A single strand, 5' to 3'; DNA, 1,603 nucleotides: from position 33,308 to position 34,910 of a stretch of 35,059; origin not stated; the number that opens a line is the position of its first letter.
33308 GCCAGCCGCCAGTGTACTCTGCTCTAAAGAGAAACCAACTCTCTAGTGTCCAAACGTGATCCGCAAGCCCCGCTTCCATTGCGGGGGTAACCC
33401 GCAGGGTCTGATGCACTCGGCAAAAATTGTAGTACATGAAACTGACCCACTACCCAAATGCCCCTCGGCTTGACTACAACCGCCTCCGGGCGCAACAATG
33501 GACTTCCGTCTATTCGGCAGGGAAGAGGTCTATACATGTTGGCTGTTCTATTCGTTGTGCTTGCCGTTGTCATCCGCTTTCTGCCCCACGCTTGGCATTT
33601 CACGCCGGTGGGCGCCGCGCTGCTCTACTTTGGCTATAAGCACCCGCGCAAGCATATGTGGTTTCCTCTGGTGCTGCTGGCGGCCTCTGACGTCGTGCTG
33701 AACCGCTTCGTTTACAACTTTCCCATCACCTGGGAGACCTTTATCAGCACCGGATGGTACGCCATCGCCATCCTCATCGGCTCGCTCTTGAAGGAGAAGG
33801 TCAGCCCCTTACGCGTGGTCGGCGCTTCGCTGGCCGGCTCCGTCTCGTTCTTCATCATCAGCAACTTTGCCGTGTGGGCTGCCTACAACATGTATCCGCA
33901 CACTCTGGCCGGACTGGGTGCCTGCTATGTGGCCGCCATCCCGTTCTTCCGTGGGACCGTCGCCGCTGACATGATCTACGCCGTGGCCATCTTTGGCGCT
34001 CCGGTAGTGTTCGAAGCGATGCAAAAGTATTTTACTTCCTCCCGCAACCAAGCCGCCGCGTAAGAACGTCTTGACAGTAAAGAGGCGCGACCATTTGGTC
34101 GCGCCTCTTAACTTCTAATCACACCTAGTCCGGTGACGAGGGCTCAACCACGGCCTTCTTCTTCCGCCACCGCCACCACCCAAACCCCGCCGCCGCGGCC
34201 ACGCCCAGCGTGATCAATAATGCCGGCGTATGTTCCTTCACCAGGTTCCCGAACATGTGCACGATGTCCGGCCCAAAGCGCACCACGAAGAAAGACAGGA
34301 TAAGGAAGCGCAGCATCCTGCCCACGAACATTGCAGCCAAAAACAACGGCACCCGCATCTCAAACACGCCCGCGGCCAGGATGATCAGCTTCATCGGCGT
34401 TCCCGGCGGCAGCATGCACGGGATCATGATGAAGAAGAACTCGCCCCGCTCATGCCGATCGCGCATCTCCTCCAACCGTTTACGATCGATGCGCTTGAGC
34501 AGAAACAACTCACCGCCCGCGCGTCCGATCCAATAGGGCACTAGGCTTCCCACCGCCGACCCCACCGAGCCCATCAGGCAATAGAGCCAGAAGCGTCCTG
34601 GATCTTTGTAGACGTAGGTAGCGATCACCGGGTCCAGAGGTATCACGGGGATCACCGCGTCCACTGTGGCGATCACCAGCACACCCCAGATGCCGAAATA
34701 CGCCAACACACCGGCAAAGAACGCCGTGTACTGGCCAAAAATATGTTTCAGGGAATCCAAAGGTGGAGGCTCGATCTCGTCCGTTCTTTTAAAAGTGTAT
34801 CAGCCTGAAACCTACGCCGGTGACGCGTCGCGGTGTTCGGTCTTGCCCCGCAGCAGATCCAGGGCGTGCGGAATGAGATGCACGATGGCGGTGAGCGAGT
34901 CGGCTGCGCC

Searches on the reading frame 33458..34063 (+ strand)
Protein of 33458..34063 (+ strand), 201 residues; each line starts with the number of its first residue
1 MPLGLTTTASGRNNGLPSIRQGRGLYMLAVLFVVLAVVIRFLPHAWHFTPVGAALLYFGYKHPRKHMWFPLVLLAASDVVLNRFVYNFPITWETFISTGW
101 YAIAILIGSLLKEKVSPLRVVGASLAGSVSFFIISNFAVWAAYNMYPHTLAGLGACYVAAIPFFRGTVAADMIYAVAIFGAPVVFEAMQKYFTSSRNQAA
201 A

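Call 76: search_protein_families(library=pfam, proteins=[window:33458-34063:+], max_evalue=0.001)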
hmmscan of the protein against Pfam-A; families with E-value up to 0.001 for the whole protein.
window:33458-34063:+ (201 aa): 1 family
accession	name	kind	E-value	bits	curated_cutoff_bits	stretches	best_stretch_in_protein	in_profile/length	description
PF20221.3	DUF6580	-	2.2e-39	135.8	27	1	27-185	8-155/162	Family of unknown function (DUF6580)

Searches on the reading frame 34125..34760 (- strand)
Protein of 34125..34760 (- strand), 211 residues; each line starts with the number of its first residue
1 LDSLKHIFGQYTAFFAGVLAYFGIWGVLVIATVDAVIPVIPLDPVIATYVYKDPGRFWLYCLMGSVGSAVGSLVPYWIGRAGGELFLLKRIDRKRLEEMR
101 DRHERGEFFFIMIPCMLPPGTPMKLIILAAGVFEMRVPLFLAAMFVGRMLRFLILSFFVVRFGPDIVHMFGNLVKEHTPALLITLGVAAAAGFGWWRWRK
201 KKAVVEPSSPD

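Call 76: search_protein_families(library=pfam, proteins=[window:34125-34760:-], max_evalue=0.001)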
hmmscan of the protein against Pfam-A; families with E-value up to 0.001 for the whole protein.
window:34125-34760:- (211 aa): 1 family
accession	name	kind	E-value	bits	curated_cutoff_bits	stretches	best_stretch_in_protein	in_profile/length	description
PF09335.16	VTT_dom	-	3.8e-12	47.2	33.9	1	56-159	15-121/123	VTT domain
